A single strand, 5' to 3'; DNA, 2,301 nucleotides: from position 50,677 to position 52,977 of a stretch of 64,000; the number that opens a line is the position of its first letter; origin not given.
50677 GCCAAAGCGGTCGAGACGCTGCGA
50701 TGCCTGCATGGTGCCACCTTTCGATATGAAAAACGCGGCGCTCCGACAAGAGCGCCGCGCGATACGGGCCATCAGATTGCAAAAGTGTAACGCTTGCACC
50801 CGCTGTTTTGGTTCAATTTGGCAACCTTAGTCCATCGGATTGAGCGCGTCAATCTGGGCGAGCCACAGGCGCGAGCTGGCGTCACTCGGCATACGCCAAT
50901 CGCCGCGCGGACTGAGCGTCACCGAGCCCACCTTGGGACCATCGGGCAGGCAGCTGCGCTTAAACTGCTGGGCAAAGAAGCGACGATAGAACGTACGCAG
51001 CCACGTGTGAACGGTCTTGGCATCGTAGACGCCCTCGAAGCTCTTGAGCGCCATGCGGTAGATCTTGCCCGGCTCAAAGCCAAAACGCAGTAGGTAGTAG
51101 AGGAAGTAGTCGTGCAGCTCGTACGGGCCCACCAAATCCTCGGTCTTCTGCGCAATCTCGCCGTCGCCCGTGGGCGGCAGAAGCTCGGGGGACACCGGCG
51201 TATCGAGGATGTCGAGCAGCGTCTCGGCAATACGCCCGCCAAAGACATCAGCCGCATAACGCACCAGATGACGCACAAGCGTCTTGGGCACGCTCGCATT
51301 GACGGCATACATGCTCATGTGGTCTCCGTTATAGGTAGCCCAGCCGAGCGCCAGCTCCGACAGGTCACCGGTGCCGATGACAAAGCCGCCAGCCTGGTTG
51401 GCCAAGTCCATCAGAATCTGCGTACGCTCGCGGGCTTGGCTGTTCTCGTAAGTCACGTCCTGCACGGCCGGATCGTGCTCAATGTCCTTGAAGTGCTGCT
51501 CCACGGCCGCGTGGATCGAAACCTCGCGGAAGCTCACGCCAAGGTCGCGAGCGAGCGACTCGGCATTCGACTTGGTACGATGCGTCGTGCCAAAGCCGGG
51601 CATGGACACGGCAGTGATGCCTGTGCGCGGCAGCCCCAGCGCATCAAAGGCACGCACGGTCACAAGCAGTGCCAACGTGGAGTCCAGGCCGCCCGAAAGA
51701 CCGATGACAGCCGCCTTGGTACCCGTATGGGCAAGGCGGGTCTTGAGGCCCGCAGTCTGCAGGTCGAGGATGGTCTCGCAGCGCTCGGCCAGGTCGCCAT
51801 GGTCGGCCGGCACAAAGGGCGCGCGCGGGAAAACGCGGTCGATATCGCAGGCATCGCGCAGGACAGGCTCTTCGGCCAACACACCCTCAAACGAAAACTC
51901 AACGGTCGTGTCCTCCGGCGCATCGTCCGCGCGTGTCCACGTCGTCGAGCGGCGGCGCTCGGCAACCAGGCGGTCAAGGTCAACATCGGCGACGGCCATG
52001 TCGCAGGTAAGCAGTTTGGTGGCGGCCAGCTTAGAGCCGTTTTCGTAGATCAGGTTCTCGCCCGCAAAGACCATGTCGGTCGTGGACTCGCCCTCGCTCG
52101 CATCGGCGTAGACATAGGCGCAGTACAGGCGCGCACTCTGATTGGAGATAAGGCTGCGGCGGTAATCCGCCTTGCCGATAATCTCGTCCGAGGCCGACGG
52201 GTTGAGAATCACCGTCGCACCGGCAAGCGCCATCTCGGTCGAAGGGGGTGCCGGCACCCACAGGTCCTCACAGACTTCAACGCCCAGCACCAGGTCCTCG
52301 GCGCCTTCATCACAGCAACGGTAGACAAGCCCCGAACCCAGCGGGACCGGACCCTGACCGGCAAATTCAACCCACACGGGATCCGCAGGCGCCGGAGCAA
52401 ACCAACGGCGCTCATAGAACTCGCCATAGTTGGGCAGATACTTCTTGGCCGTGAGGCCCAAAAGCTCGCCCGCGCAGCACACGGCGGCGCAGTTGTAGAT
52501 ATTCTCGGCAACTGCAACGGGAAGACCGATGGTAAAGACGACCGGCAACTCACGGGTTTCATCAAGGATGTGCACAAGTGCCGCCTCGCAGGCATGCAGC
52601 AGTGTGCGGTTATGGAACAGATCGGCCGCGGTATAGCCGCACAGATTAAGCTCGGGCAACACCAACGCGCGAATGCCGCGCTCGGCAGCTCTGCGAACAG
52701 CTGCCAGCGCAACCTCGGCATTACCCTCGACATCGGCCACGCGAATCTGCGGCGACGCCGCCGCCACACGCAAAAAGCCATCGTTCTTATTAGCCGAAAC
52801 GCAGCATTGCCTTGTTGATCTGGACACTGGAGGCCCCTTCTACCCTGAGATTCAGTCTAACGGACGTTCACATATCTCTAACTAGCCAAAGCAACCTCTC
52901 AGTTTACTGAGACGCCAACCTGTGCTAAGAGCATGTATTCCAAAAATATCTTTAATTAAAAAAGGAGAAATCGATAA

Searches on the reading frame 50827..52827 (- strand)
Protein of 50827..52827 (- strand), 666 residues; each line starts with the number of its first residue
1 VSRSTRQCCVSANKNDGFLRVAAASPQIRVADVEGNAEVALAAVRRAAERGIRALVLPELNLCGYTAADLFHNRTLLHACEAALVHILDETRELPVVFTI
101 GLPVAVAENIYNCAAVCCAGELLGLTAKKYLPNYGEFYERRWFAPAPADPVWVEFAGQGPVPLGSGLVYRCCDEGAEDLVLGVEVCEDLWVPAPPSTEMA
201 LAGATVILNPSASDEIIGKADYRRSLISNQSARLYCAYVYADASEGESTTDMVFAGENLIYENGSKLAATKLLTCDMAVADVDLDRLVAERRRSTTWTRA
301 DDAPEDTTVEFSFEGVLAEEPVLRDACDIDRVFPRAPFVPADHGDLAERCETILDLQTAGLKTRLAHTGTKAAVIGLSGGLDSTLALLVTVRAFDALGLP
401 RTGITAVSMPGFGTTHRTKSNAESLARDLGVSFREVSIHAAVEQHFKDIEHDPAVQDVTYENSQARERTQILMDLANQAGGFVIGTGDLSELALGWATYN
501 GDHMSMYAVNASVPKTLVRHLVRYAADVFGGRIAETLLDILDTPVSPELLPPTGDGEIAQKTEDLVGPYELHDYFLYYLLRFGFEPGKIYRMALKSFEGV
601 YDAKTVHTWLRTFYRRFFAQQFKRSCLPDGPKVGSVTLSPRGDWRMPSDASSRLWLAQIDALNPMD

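Call 3: search_protein_families(library=pfam, proteins=[window:50827-52827:-], max_evalue=0.1)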
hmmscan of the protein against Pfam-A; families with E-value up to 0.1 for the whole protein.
window:50827-52827:- (666 aa): 2 families
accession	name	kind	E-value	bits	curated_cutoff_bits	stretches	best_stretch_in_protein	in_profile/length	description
PF02540.23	NAD_synthase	-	1.3e-28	100.2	21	1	358-543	6-168/242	NAD synthase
PF00795.27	CN_hydrolase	-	5.2e-13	49.4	23.2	1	20-287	1-251/256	Carbon-nitrogen hydrolase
